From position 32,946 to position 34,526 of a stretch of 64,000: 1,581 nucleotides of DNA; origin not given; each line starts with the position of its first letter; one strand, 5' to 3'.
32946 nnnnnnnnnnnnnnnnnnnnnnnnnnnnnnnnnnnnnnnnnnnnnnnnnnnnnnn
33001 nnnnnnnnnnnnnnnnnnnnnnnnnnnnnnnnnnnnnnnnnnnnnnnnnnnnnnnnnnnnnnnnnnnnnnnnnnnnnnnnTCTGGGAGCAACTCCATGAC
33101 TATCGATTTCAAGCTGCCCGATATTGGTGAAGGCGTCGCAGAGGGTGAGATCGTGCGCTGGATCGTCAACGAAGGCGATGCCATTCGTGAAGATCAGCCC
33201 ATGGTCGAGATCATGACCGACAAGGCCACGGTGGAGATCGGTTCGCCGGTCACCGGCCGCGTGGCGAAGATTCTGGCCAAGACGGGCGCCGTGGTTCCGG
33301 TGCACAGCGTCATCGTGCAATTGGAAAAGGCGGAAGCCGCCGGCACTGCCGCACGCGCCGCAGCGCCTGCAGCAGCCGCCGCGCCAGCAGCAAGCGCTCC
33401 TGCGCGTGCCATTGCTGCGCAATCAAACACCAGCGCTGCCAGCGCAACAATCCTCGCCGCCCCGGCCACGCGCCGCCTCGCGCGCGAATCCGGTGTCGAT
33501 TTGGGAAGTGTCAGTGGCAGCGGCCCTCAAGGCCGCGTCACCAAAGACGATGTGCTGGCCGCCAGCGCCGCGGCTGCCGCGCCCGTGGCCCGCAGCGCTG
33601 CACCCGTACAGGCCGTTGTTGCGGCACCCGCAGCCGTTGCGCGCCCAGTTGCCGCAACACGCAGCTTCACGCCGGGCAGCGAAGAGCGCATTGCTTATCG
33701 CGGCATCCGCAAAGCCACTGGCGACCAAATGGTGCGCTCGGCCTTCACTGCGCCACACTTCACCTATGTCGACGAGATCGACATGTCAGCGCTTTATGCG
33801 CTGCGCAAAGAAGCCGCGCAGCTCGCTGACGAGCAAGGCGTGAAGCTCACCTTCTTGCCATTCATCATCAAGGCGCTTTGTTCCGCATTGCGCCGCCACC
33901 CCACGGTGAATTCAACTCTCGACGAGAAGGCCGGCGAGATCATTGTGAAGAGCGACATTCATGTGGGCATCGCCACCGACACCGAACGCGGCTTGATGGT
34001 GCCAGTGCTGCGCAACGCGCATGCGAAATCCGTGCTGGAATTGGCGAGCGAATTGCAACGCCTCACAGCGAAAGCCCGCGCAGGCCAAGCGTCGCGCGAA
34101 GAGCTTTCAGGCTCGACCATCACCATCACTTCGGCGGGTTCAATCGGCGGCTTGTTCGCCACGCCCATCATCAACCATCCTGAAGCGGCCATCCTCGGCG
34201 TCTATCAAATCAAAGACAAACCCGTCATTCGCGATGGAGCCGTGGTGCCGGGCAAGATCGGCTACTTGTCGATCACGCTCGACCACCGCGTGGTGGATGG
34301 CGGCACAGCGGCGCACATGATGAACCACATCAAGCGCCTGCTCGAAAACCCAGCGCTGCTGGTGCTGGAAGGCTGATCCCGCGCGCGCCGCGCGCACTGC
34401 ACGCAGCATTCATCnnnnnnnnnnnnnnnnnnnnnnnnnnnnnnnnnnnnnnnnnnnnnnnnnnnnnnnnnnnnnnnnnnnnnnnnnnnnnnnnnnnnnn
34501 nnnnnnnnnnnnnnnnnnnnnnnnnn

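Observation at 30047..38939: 2-oxoacid dehydrogenase operon with two E1-alpha paralogs (E1a-E1b-E2-E1a'-E3) bracketed by lipA and lipB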

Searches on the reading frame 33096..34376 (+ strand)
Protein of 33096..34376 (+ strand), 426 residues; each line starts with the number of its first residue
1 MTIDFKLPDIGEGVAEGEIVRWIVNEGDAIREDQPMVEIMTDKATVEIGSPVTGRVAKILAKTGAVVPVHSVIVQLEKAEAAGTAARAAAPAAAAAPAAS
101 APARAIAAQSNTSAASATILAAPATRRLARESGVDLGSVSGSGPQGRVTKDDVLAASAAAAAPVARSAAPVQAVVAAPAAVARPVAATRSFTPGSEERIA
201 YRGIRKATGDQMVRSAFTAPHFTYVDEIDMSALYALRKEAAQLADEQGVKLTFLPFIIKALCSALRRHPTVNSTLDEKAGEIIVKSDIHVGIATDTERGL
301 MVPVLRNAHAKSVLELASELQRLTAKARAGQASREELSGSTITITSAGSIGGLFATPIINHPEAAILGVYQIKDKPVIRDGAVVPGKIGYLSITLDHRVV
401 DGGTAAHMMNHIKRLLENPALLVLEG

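Call 3: search_protein_families(library=pfam, proteins=[window:33096-34376:+])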
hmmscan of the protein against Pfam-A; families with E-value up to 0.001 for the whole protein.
window:33096-34376:+ (426 aa): 3 families
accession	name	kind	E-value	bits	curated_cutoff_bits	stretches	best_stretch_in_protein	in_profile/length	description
PF00198.28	2-oxoacid_dh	-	1.9e-84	283.2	23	1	194-423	2-231/232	2-oxoacid dehydrogenases acyltransferase (catalytic domain)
PF00364.28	Biotin_lipoyl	-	7e-20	71.1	22.1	1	4-76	2-73/73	Biotin-requiring enzyme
PF02817.22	E3_binding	-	5e-15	55.9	23.7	1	119-154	1-36/36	e3 binding domain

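Call 4: search_protein_families(library=ncbifam, proteins=[window:33096-34376:+])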
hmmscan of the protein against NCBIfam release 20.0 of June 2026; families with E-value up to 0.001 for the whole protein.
window:33096-34376:+ (426 aa): 13 families
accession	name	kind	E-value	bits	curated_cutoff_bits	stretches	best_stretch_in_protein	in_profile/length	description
NF008814.0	PRK11854.1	equivalog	1.8e-107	360.4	722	1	4-422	209-635/637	pyruvate dehydrogenase complex dihydrolipoyllysine-residue acetyltransferase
NF004309.0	PRK05704.1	equivalog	1.4e-95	321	449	1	1-425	1-407/408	2-oxoglutarate dehydrogenase complex dihydrolipoyllysine-residue succinyltransferase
TIGR01348.1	PDHac_trf_long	equivalog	4.7e-95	319.3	552.1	1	3-424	156-587/587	dihydrolipoyllysine-residue acetyltransferase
TIGR01347.1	sucB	equivalog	3e-87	293.5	378.65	1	3-425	1-403/404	dihydrolipoyllysine-residue succinyltransferase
TIGR02927.1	SucB_Actino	equivalog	1.2e-86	291.8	423.45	2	83-419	228-571/579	2-oxoglutarate dehydrogenase, E2 component, dihydrolipoamide succinyltransferase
NF008815.0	PRK11857.1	equivalog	2.1e-74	250.8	378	1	118-422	3-305/308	dihydrolipoamide acetyltransferase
TIGR01349.1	PDHac_trf_mito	equivalog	9.6e-74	249.1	445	1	6-424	3-437/437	pyruvate dehydrogenase complex dihydrolipoamide acetyltransferase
NF011416.0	PRK14843.1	equivalog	5.6e-53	180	429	2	194-422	116-345/347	dihydrolipoamide acetyltransferase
NF008907.0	PRK12270.1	equivalog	7.9e-23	80.2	878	1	87-417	57-362/1241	multifunctional oxoglutarate decarboxylase/oxoglutarate dehydrogenase thiamine pyrophosphate-binding subunit/dihydrolipoyllysine-residue suc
NF011457.0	PRK14875.1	equivalog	7e-20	71.3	307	1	5-160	6-129/372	acetoin dehydrogenase dihydrolipoyllysine-residue acetyltransferase subunit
NF008854.0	PRK11892.1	equivalog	3.6e-13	49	454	1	1-124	1-124/464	pyruvate dehydrogenase complex E1 component subunit beta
NF006761.0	PRK09282.1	domain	0.00021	19.9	402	1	16-77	529-590/591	pyruvate carboxylase subunit B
NF005117.0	PRK06549.1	equivalog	0.00094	19.8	159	1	17-67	70-120/130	acetyl-CoA carboxylase biotin carboxyl carrier protein subunit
